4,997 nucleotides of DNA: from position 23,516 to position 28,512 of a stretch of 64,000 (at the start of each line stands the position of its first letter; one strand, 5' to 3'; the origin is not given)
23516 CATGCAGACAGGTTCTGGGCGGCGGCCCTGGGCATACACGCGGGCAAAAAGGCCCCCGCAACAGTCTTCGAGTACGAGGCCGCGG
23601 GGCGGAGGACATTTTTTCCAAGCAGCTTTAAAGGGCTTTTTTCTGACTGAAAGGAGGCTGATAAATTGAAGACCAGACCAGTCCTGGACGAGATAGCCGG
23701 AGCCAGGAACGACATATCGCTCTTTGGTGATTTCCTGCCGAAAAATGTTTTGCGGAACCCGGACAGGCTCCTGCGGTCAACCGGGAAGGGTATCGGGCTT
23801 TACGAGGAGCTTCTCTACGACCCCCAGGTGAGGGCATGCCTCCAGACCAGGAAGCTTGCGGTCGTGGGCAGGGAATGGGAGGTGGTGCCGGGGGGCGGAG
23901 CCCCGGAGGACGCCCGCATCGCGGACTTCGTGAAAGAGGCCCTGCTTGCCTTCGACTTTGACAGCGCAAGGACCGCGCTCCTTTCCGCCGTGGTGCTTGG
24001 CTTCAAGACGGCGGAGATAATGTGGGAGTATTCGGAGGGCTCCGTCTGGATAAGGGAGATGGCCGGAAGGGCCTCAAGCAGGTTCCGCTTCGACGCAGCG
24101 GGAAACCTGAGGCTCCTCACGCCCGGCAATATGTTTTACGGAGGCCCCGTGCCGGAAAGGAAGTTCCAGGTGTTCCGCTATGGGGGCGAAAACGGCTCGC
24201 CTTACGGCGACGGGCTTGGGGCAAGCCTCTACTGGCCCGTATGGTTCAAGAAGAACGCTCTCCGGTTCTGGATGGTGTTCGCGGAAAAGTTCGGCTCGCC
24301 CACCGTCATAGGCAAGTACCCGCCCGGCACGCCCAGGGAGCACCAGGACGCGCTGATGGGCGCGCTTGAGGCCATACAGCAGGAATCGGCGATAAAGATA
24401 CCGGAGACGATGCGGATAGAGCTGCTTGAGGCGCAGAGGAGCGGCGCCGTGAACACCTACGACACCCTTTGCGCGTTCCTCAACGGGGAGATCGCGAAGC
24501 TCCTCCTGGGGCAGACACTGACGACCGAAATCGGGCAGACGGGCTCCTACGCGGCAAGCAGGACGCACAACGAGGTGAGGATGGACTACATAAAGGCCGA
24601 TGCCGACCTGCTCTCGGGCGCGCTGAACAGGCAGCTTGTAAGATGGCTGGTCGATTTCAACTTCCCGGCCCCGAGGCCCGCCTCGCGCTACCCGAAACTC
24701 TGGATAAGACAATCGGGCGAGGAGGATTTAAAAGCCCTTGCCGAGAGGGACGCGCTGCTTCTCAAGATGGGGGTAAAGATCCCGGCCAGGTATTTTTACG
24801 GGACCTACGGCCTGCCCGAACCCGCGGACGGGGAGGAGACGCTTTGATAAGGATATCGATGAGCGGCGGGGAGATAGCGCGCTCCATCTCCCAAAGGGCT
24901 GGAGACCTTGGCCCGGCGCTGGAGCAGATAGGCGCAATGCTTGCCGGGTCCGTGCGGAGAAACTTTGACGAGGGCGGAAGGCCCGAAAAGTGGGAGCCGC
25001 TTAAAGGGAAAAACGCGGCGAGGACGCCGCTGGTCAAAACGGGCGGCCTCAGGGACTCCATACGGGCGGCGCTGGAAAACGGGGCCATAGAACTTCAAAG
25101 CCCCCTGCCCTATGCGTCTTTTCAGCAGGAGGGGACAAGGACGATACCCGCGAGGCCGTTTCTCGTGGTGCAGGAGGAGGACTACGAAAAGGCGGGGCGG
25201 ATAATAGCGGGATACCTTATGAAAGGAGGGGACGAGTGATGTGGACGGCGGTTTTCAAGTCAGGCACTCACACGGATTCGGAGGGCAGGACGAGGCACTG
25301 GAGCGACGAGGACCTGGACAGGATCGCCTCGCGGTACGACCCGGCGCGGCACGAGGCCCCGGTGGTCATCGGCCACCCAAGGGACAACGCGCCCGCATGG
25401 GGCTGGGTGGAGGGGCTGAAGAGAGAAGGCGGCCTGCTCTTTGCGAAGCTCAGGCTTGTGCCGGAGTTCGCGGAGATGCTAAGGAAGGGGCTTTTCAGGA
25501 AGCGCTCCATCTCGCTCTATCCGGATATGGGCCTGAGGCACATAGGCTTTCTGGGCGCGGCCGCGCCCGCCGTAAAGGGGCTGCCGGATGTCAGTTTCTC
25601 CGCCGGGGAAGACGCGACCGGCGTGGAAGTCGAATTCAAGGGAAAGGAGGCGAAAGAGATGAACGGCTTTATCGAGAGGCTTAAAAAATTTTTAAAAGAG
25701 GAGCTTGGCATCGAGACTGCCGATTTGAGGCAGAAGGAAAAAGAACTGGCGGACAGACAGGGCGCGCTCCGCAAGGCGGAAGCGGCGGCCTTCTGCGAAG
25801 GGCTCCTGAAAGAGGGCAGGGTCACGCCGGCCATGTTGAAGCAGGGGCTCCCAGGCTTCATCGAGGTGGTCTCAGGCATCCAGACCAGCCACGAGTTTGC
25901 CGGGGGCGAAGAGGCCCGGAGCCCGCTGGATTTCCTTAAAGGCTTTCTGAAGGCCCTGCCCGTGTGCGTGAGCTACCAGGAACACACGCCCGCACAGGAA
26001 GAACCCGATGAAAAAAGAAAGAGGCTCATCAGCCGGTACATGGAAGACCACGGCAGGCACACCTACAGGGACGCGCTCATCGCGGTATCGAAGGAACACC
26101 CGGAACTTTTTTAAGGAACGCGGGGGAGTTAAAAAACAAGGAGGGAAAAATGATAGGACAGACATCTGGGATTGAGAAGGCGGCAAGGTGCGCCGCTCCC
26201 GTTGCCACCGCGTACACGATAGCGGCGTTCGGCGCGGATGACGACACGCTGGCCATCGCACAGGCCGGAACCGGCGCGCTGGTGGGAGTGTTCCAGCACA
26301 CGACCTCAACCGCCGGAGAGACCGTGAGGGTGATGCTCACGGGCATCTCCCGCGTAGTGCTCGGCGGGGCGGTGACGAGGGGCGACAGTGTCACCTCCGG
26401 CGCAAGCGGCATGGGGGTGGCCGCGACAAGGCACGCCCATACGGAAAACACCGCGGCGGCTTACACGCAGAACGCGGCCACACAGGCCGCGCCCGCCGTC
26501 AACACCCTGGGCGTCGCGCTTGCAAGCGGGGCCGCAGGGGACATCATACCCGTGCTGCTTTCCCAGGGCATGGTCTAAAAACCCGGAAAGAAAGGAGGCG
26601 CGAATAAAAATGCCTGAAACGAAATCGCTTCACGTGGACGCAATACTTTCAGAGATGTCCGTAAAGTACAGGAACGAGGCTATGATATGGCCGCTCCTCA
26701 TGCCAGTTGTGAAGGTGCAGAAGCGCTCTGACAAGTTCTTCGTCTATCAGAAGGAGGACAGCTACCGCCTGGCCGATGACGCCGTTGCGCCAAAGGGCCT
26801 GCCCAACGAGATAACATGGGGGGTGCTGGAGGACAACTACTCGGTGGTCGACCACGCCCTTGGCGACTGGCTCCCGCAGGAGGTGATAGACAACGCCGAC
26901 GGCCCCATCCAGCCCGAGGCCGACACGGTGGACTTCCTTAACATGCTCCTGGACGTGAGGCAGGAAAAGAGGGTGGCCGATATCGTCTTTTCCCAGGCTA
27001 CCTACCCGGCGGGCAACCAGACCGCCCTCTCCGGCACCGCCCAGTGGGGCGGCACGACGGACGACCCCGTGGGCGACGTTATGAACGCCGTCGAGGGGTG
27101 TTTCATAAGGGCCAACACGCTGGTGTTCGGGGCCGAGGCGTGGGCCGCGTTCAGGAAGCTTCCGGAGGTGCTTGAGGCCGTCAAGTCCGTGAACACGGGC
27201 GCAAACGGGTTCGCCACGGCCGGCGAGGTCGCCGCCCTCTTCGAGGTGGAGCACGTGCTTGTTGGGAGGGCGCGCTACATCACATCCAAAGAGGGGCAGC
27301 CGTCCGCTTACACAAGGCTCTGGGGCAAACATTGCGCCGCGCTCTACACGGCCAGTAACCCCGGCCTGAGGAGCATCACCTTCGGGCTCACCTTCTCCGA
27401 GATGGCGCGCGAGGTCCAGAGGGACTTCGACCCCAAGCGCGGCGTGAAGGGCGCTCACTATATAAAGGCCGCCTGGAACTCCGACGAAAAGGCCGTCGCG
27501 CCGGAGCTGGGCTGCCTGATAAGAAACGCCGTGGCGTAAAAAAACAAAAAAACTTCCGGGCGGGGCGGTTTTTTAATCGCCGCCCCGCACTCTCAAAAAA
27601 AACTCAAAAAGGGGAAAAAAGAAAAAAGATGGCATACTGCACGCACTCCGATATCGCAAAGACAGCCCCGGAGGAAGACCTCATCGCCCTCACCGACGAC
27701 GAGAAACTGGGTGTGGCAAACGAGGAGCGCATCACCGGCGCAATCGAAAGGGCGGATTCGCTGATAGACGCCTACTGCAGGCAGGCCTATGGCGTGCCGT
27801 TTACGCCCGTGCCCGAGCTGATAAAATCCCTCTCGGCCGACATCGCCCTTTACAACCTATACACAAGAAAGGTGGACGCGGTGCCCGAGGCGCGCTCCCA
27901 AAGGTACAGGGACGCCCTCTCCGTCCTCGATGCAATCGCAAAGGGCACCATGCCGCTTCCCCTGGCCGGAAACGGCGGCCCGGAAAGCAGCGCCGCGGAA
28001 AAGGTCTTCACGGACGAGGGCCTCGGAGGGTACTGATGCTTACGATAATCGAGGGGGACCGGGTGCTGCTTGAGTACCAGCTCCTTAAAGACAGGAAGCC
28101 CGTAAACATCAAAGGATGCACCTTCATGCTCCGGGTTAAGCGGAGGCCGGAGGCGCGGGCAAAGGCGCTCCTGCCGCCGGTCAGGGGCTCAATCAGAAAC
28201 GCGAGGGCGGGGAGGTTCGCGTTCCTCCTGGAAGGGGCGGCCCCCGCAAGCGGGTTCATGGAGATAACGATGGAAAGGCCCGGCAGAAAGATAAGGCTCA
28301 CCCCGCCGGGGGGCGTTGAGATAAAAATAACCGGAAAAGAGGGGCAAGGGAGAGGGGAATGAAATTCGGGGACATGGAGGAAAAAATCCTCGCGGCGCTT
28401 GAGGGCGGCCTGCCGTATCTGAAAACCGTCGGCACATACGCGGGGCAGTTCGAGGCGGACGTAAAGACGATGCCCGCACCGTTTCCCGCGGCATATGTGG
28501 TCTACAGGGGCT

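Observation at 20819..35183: Structural-genes-only phage cluster between rel and a cytochrome operon: candidate gene transfer agent or domesticated particle locus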

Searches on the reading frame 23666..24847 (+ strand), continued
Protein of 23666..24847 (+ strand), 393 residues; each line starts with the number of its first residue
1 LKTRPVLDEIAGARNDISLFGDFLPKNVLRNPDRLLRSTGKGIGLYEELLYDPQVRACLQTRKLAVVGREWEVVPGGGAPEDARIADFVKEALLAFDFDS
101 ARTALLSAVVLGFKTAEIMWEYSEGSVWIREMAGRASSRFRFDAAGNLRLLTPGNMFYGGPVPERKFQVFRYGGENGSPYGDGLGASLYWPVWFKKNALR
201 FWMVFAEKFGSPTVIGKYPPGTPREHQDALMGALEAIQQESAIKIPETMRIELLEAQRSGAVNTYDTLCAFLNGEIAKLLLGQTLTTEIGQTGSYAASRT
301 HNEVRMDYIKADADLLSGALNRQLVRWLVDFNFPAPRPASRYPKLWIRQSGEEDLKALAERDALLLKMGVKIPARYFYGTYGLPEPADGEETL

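Call 75: search_protein_families(library=ncbifam, max_evalue=0.01, proteins=[L179:8956-9465:+])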
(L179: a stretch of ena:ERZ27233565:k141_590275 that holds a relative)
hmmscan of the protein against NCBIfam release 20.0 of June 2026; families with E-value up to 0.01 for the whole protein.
L179:8956-9465:+ (169 aa): 31 families (the best 25 are shown)
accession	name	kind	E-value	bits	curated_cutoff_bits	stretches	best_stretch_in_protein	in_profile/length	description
NF047785.1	respo_reg_MadR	equivalog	4.7e-13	49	300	1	100-164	144-208/209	MadR family response regulator transcription factor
NF003420.0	PRK04841.1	equivalog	1.6e-12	46.3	537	1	102-159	836-893/903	HTH-type transcriptional regulator MalT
NF007708.0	PRK10403.1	equivalog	1.1e-10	41.4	343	1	104-160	153-209/215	nitrate/nitrite response regulator protein NarP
NF007403.0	PRK09935.1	equivalog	3.3e-10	39.9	271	1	92-151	137-196/210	fimbria biosynthesis transcriptional regulator FimZ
NF007935.0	PRK10651.1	equivalog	3.5e-10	39.4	250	1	90-160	141-211/216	two-component system response regulator NarL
NF052445.1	RespRegMctR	equivalog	6.3e-10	38.8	300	1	101-162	141-202/205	two-component system response regulator MctR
TIGR03020.2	EpsA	equivalog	8.4e-10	38.7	170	1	92-155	178-241/247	XrtB/PEP-CTERM-associated transcriptional regulator EpsA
NF007505.1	PRK10100.1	equivalog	1.1e-09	38.3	250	1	100-159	140-199/204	biofilm master transcriptional regulator CsgD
NF052366.1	photon_PedR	equivalog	9.2e-09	35.4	120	1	104-163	2-61/74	photosynthetic electron transport-dependent transcriptional regulator PedR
NF041830.1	RR_TF_ErdR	exception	7.9e-08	32.3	390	1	96-158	144-204/213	response regulator transcription factor ErdR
TIGR03541.1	reg_near_HchA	equivalog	9.4e-08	31.8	215.6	1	97-163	164-230/232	PA1136 family autoinducer-binding transcriptional regulator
NF047608.1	LIC13292_fam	subfamily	2.3e-07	31.1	200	1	100-154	98-152/166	LIC13292 family transcriptional regulator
NF007419.0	PRK09958.1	equivalog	5.6e-07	29.3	251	1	99-158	138-197/204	acid-sensing system DNA-binding response regulator EvgA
NF006900.1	PRK09390.1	equivalog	1.2e-06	28.2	255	1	103-152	141-190/203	response regulator FixJ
NF041232.1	BagY_FevT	exception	2.4e-06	26.7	700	1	100-152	292-344/367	LuxR family transcriptional regulator BagY/FevT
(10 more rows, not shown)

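Call 97: predict_structure(alignment_id=A6)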
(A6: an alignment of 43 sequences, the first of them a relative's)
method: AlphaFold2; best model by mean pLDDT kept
length: 181 residues; sequences in the alignment: 43
mean_pLDDT: 85.4   pTM: 0.61
mean pLDDT of the five models: 85.4, 83.3, 83.0, 82.8, 81.4
residues with pLDDT >= 90: 110; 70-90: 41; 50-70: 24; < 50: 6
segments of 3 or more residues with pLDDT < 50: 177-181
pLDDT, mean of each block of 10 residues (from residue 1): 87 94 95 93 95 87 75 87 92 77 91 93 96 97 94 83 58 49 43
secondary structure, 60 per line:
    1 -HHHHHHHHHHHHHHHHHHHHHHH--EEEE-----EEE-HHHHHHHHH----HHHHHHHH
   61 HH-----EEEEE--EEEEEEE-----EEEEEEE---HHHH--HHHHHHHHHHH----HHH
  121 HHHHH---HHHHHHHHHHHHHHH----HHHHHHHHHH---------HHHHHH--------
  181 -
elements in order: H2-24 E27-30 E36-38 H40-48 H53-62 E68-72 E75-81 E87-93 H97-100 H103-113 H118-125 H129-143 H148-157 H167-172

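Call 99: fold_search(model_id=the predicted structure, library=pdb)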
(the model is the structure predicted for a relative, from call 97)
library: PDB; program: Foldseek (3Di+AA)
matches with E <= 10: 984; with E <= 0.001: 46
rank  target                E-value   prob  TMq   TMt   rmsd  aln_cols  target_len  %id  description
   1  7dwm_A                4.3e-06  1.00  0.33  0.29  11.2       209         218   20  Crystal structure of the phage VqmA-DPO complex (released 2021-05-05)
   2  6v7w_B                1.0e-05  1.00  0.30  0.24  16.1       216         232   18  Crystal structure of LasR-Aqs1 complex from Pseudomonas aeruginosa (released 2020-12-16)
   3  7dwm_B                1.1e-05  1.00  0.33  0.28  14.8       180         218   23  Crystal structure of the phage VqmA-DPO complex (released 2021-05-05)
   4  7r3h_C                1.4e-05  1.00  0.35  0.27  15.1       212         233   17  PROSS optimitzed variant of RhlR (75 mutations) in complex with native autoinducer C4-HSL (released 2022-12-14)
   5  8dq0_C                2.1e-05  1.00  0.34  0.26  15.9       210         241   17  Quorum-sensing receptor RhlR bound to PqsE (released 2022-12-07)
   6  7r3i_B                3.0e-05  1.00  0.32  0.25  16.6       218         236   15  PROSS optimitzed variant of RhlR (61 mutations) in complex with the synthetic antagonist mBTL (released 2022-12-14)
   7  7r3g_A                3.6e-05  1.00  0.36  0.28  16.2       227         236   17  PROSS optimitzed variant of RhlR (75 mutations) in complex with the synthetic antagonist mBTL (released 2022-12-14)
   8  6v7w_E                4.4e-05  1.00  0.30  0.24  14.4       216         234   19  Crystal structure of LasR-Aqs1 complex from Pseudomonas aeruginosa (released 2020-12-16)
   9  7r3i_A                4.9e-05  1.00  0.34  0.27  16.7       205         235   16  PROSS optimitzed variant of RhlR (61 mutations) in complex with the synthetic antagonist mBTL (released 2022-12-14)
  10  8dq0_D                4.9e-05  1.00  0.32  0.25  15.4       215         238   16  Quorum-sensing receptor RhlR bound to PqsE (released 2022-12-07)
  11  7r3j_D                5.6e-05  1.00  0.33  0.26  16.1       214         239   15  Nativ complex of PqsE and RhlR with the synthetic antagonist mBTL (released 2022-12-14)
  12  7r3e_B                7.1e-05  1.00  0.33  0.13  16.9       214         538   15  Fusion construct of PqsE and RhlR in complex with the synthetic antagonist mBTL (released 2022-12-14)
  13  4y15_C                1.2e-04  1.00  0.32  0.24  15.8       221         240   16  SdiA in complex with 3-oxo-C6-homoserine lactone (released 2015-04-08)
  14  6ugl_B                1.6e-04  1.00  0.33  0.27  11.1       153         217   18  Vibrio cholerae quorum-sensing receptor VqmA bound to its autoinducer ligand DPO (released 2020-01-29)
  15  7r3e_A                1.7e-04  1.00  0.33  0.12  14.8       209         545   17  Fusion construct of PqsE and RhlR in complex with the synthetic antagonist mBTL (released 2022-12-14)
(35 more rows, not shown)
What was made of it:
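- Closest known: VqmA of vibriophage VP882 and other PAS/ligand-binding LuxR-HTH regulators. Same: Its best fold match is the phage VqmA-DPO complex 7dwm, E 4e-6 (calls 97, 99).
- It resembles phage VqmA, LasR/RhlR and EL222 (calls 97, 99).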

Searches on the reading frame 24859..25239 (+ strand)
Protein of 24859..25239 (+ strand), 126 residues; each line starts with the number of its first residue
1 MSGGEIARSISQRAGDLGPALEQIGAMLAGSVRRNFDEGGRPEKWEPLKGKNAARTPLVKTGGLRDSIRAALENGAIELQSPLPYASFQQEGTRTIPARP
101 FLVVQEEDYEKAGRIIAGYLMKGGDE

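Call 6: search_protein_families(library=pfam, max_evalue=0.01, proteins=[window:24859-25239:+])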
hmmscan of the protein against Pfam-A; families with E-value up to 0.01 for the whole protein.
window:24859-25239:+ (126 aa): 1 family
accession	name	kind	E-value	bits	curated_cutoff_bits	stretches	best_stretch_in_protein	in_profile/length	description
PF05069.18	Phage_tail_S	-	9.6e-10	39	24.3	1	7-120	10-147/148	Phage virion morphogenesis family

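Call 8: search_protein_families(library=phrogs, max_evalue=0.001, proteins=[window:24859-25239:+])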
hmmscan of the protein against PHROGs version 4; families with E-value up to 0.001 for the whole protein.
window:24859-25239:+ (126 aa): 3 families
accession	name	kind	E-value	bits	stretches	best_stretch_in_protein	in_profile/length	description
phrog_26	-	connector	1.5e-20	74.9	1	15-122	104-228/321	tail completion or Neck1 protein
phrog_222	-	connector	6.7e-08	33.5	1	16-73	205-262/276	tail completion or Neck1 protein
phrog_5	-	connector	2.3e-06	28.6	1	51-102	127-186/239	tail completion or Neck1 protein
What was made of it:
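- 24844..25239 (+): Mu gpG-like neck / tail-completion protein. No Mu F (gp30) gene lies between it and the portal. Phage_tail_S at 1e-9, phrog_26 at 2e-20 (calls 6, 8).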

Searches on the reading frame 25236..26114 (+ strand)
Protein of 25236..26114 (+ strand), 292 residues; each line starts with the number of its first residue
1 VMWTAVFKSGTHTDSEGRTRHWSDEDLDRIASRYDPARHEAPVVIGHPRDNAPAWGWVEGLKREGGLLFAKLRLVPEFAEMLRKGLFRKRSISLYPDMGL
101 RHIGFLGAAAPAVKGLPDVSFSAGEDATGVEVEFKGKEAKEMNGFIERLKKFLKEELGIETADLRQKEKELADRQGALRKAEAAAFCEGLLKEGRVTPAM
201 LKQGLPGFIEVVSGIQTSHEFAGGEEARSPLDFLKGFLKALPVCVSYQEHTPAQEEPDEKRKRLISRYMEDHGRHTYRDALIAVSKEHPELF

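Call 6: search_protein_families(library=pfam, max_evalue=0.01, proteins=[window:25236-26114:+])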
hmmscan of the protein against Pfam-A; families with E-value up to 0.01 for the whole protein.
window:25236-26114:+ (292 aa): 1 family
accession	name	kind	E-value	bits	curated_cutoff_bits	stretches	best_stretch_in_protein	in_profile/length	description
PF10123.14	Mu-like_Pro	-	0.0016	18.5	25.2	0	51-181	60-183/330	Mu-like prophage I protein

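Call 8: search_protein_families(library=phrogs, max_evalue=0.001, proteins=[window:25236-26114:+])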
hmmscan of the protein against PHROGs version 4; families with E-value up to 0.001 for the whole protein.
window:25236-26114:+ (292 aa): 2 families
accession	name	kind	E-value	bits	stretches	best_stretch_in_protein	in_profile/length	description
phrog_976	-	head and packaging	3.6e-72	245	2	1-163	31-199/415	head maturation protease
phrog_3894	-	head and packaging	0.00062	20.1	0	7-121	15-146/458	head maturation protease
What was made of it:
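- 25236..26114 (+): Head maturation protease with a C-terminal scaffold-like part. Mu-like_Pro weak (calls 6, 8).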

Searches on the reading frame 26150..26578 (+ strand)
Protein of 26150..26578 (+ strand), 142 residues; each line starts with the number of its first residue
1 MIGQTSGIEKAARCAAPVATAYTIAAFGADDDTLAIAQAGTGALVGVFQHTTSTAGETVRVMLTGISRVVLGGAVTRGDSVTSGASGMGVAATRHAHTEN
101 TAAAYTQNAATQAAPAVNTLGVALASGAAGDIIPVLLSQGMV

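Call 6: search_protein_families(library=pfam, max_evalue=0.01, proteins=[window:26150-26578:+])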
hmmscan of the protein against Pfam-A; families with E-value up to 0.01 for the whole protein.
window:26150-26578:+ (142 aa): 0 families

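Call 8: search_protein_families(library=phrogs, max_evalue=0.001, proteins=[window:26150-26578:+])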
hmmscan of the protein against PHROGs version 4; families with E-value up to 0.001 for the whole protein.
window:26150-26578:+ (142 aa): 1 family
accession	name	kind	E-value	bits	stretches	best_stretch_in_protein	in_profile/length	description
phrog_673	-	head and packaging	1.2e-12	49.3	1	14-140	25-131/260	head scaffolding protein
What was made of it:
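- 26150..26578 (+): Small head protein (scaffold or decoration). No Pfam DUF2190 hit (calls 6, 8).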

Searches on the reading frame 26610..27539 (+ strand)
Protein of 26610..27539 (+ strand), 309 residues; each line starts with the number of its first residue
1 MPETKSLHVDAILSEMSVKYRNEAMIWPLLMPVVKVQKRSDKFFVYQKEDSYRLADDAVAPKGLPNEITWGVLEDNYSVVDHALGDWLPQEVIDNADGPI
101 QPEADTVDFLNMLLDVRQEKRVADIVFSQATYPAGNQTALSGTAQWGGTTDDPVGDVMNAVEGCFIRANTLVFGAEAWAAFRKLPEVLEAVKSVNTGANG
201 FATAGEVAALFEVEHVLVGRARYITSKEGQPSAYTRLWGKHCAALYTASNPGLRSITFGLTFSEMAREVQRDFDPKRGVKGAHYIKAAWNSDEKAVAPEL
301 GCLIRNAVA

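Call 7: search_protein_families(library=pfam, max_evalue=0.01, proteins=[window:26610-27539:+])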
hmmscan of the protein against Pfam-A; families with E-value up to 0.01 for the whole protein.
window:26610-27539:+ (309 aa): 1 family
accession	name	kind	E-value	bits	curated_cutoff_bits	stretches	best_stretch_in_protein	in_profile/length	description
PF03864.22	Phage_cap_E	-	0.0018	17.8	22.9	1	133-198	149-221/329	Phage major capsid protein E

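Call 9: search_protein_families(library=phrogs, max_evalue=0.001, proteins=[window:26610-27539:+])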
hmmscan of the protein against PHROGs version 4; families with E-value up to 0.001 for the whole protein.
window:26610-27539:+ (309 aa): 2 families
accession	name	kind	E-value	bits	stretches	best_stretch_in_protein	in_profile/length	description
phrog_1005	-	head and packaging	8.3e-72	243.1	1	3-309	6-315/315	major head protein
phrog_29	-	head and packaging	1.3e-06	28.8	1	133-210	180-258/439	major head protein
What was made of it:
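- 26610..27539 (+): Major capsid protein. phrog_1005 at 8e-72 (call 9).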

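Call 47: search_solved_structures(query=window:26610-27539:+, max_evalue=1)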
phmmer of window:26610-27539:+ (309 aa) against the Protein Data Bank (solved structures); distinct sequences matched with E-value up to 1: 1.
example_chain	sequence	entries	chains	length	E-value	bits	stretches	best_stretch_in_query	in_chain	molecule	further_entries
3bjq_A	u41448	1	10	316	2.1e-20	76.7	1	8-263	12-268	Phage-related protein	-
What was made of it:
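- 26610..27539 (+): PDB 3bjq at 2e-20 (call 47).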

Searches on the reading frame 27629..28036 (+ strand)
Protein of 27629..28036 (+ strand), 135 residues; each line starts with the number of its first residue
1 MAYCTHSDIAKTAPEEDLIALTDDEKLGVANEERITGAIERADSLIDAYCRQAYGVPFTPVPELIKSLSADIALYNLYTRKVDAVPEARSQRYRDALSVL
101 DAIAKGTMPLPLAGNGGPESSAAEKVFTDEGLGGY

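Call 7: search_protein_families(library=pfam, max_evalue=0.01, proteins=[window:27629-28036:+])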
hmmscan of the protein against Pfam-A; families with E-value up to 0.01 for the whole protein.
window:27629-28036:+ (135 aa): 1 family
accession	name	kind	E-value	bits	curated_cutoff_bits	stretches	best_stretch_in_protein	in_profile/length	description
PF07030.17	Phage_Mu_Gp36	-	1.8e-33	115.8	24.7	1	3-126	1-121/124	Bacteriophage Mu, Gp36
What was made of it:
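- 27629..28036 (+): Mu gp36-like head-tail adaptor. Phage_Mu_Gp36 at 2e-33 (call 7).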

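Call 9: search_protein_families(library=phrogs, max_evalue=0.001, proteins=[window:27629-28036:+])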
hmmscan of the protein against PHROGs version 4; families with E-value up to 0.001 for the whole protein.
window:27629-28036:+ (135 aa): 1 family
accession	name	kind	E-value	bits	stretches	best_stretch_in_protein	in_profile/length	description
phrog_195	-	connector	3.9e-35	122.8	1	1-129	163-298/386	head-tail adaptor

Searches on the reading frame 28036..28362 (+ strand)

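Call 7: search_protein_families(library=pfam, max_evalue=0.01, proteins=[window:28036-28362:+])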
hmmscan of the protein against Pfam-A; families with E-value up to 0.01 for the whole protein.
window:28036-28362:+ (108 aa): 0 families

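Call 9: search_protein_families(library=phrogs, max_evalue=0.001, proteins=[window:28036-28362:+])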
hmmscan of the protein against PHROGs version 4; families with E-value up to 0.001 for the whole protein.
window:28036-28362:+ (108 aa): 1 family
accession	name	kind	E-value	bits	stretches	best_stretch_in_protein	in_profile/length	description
phrog_1084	-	unknown function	4.9e-05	24.4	1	2-68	10-77/123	unknown function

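Call 75: search_protein_families(library=ncbifam, max_evalue=0.01, proteins=[window:28036-28362:+])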
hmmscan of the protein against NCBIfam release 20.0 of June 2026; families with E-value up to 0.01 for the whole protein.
window:28036-28362:+ (108 aa): 0 families
